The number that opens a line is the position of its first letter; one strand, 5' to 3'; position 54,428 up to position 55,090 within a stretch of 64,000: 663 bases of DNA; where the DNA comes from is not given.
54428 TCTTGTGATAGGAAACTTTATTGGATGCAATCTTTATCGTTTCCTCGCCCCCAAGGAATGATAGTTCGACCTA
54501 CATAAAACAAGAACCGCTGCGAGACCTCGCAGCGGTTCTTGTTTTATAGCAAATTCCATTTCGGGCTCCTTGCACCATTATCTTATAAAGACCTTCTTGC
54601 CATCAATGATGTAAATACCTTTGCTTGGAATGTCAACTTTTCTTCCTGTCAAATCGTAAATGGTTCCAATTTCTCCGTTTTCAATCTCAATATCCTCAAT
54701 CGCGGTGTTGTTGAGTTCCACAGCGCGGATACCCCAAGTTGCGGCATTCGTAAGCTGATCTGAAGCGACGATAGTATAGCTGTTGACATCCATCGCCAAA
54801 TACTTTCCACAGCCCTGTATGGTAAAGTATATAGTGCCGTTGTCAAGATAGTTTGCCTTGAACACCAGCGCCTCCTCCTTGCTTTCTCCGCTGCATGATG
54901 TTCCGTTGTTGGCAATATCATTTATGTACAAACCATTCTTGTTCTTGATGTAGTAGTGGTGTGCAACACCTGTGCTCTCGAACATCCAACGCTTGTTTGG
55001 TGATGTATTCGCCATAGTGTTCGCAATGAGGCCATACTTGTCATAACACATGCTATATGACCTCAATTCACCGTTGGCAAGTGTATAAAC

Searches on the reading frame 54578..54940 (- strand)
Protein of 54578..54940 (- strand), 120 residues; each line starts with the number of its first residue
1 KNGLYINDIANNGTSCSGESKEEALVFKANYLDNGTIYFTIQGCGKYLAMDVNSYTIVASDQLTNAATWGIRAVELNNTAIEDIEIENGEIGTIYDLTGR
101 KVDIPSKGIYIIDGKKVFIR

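Call 76: search_protein_families(library=pfam, proteins=[window:54578-54940:-], max_evalue=5)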
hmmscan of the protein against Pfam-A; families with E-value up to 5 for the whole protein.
window:54578-54940:- (120 aa): 1 family
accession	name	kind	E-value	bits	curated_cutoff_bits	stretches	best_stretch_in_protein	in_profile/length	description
PF14292.12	SusE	-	0.07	13.7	25.2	1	28-95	41-102/106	SusE outer membrane protein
